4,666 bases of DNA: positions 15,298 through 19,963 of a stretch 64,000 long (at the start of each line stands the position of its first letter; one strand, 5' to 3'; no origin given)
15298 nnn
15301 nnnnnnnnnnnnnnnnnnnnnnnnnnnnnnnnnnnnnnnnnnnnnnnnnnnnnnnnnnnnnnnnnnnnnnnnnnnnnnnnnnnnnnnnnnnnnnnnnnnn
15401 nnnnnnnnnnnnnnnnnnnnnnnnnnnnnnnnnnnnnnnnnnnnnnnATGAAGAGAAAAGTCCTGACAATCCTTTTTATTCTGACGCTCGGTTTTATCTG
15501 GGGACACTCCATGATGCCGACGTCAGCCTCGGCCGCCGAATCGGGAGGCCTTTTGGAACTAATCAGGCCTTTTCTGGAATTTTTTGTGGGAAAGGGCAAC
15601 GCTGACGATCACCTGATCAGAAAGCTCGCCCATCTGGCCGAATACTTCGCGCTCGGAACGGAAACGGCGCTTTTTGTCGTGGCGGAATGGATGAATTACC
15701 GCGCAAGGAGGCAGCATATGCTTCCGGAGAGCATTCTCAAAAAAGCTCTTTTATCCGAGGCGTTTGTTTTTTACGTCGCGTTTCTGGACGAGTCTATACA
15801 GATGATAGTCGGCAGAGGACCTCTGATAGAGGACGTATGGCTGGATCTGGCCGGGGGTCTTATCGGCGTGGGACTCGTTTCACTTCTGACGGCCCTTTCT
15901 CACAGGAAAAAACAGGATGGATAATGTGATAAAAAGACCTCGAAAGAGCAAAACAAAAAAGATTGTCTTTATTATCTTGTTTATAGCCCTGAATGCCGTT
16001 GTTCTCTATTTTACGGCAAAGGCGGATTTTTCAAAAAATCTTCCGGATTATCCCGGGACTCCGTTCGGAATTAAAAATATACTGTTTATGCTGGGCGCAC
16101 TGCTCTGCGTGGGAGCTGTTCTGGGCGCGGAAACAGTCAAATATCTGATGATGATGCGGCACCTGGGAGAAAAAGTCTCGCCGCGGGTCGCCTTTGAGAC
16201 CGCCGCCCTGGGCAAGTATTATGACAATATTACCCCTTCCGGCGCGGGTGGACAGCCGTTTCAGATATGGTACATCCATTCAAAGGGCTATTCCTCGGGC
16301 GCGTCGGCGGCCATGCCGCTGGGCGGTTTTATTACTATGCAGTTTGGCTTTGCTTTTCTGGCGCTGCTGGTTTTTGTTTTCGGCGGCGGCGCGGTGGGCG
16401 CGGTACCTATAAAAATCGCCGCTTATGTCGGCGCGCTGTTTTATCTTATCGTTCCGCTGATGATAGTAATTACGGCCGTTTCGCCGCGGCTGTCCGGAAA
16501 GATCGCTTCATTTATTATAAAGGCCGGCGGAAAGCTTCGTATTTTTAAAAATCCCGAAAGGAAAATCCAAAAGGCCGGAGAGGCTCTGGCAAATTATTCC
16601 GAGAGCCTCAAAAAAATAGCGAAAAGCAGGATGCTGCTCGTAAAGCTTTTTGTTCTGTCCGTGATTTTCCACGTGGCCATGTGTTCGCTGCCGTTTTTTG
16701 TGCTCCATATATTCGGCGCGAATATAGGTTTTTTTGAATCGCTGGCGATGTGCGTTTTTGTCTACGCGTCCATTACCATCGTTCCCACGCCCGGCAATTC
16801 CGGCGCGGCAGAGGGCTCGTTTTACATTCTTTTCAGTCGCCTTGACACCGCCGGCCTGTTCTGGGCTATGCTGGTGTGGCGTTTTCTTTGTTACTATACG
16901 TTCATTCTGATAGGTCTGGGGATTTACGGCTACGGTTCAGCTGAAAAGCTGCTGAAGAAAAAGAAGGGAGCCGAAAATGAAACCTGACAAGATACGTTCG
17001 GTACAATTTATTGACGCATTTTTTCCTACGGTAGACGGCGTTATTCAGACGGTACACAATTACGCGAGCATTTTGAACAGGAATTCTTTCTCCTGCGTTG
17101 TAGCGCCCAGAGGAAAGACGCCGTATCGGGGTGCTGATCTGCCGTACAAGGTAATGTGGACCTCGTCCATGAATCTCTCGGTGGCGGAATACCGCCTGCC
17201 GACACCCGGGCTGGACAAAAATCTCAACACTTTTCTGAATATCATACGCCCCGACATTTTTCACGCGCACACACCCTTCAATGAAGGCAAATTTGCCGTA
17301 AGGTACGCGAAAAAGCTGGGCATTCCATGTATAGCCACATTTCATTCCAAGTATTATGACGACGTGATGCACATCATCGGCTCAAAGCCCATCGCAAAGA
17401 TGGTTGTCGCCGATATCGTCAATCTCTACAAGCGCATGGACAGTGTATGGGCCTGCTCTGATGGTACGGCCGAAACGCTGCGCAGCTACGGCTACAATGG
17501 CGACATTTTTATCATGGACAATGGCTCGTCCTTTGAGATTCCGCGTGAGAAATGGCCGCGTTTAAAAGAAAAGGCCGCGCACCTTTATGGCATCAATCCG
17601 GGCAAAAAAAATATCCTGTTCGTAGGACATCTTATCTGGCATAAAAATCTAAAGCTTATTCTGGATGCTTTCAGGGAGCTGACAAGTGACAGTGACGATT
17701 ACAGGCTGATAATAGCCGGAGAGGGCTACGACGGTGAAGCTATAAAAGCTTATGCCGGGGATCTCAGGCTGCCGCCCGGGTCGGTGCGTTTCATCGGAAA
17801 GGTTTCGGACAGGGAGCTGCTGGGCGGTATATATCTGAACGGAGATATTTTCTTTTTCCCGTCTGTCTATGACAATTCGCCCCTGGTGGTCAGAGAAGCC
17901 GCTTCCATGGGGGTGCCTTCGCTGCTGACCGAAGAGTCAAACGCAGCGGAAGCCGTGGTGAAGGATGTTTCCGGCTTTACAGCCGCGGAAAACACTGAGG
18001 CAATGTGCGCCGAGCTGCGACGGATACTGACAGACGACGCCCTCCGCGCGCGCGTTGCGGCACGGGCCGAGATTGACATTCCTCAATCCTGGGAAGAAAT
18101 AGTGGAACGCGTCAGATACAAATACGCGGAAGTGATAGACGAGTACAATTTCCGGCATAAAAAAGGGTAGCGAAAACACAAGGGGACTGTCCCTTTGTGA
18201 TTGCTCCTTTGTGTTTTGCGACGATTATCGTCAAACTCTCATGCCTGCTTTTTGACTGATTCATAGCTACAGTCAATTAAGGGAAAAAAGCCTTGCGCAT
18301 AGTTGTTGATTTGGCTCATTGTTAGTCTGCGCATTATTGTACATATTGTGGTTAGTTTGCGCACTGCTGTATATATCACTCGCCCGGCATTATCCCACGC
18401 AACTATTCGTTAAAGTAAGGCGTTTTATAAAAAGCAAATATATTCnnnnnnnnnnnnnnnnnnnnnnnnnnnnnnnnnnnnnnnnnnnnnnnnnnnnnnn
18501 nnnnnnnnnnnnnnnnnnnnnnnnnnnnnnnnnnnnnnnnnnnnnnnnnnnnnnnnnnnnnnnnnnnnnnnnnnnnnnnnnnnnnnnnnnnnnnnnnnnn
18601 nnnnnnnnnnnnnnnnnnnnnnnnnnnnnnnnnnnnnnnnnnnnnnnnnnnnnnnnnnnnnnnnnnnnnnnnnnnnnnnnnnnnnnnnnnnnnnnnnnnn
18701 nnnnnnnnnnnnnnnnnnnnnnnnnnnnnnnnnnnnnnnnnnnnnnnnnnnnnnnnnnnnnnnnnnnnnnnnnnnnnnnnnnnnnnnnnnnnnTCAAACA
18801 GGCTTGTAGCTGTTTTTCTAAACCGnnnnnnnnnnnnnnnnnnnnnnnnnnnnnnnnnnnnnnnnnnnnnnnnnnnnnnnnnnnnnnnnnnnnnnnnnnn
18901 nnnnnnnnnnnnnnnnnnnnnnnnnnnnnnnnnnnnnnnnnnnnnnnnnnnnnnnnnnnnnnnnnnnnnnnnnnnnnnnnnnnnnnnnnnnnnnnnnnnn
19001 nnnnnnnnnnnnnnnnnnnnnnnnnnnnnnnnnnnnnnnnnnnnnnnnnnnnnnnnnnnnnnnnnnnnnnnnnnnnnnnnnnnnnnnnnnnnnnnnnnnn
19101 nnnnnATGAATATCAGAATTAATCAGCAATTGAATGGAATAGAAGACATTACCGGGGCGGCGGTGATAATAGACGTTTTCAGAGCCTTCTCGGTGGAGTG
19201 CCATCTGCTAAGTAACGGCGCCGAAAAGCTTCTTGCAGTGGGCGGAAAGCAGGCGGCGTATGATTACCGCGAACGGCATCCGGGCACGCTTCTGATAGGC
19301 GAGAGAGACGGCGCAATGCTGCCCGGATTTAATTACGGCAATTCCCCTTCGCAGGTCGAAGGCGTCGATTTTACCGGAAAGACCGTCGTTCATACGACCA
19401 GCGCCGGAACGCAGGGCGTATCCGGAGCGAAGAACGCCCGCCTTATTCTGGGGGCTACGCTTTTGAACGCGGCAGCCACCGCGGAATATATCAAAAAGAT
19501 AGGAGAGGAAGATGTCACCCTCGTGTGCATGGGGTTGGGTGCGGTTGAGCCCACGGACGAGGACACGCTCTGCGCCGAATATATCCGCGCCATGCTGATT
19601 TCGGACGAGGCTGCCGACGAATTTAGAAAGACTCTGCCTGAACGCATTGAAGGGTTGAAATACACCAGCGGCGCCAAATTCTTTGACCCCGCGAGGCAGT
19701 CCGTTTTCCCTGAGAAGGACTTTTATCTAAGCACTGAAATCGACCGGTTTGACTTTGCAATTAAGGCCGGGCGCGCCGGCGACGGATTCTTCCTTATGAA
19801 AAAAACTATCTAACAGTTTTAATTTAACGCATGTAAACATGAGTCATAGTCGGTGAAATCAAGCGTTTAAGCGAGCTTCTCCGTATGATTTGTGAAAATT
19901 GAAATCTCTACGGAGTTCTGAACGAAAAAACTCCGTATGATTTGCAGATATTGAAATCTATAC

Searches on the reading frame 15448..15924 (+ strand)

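Call 39: search_protein_families(library=pfam, proteins=[window:15448-15924:+], max_evalue=0.00001)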
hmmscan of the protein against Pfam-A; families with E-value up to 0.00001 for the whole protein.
window:15448-15924:+ (158 aa): 1 family
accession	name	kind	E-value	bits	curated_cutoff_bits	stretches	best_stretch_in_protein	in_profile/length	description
PF04892.17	VanZ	-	4.8e-12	47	30.1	1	8-147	3-125/126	VanZ like family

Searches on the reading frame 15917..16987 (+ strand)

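Call 39: search_protein_families(library=pfam, proteins=[window:15917-16987:+], max_evalue=0.00001)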
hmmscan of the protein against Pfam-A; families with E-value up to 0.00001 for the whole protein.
window:15917-16987:+ (356 aa): 1 family
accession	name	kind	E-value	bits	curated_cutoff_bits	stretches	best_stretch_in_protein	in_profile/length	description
PF03706.18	LPG_synthase_TM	-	1.7e-33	116.8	33.4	1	22-333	4-302/302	Lysylphosphatidylglycerol synthase TM region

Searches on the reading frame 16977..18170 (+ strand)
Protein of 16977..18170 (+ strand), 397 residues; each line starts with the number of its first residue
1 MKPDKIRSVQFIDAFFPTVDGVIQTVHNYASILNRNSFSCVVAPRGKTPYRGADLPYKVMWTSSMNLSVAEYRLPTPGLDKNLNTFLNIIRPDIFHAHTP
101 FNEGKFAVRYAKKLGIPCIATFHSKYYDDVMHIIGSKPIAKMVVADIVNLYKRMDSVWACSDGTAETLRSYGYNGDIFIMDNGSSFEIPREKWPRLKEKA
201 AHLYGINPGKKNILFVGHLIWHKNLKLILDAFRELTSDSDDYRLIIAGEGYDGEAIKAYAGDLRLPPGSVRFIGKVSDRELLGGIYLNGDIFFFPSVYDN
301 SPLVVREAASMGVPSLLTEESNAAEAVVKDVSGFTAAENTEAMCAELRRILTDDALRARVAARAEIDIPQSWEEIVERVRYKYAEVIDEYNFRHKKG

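Call 39: search_protein_families(library=pfam, proteins=[window:16977-18170:+], max_evalue=0.00001)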
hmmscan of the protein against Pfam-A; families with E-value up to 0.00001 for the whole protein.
window:16977-18170:+ (397 aa): 4 families
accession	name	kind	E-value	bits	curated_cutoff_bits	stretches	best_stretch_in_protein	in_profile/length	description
PF00534.26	Glycos_transf_1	-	3.6e-25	88.9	26.4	1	205-364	10-169/172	Glycosyl transferases group 1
PF13692.12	Glyco_trans_1_4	-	2.7e-22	80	27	1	211-353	2-142/142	Glycosyl transferases group 1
PF13439.12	Glyco_transf_4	-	2.7e-14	54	28.5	1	21-183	3-165/170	Glycosyltransferase Family 4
PF13579.12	Glyco_trans_4_4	-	1.3e-07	32.5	29.7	1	85-173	65-147/158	Glycosyl transferase 4-like domain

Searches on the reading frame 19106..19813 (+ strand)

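Call 39: search_protein_families(library=pfam, proteins=[window:19106-19813:+], max_evalue=0.00001)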
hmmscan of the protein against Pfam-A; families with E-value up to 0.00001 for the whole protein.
window:19106-19813:+ (235 aa): 1 family
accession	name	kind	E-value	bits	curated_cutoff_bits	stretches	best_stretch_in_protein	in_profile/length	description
PF04029.19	2-ph_phosp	-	8.1e-41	140.1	26.4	1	14-216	11-218/226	2-phosphosulpholactate phosphatase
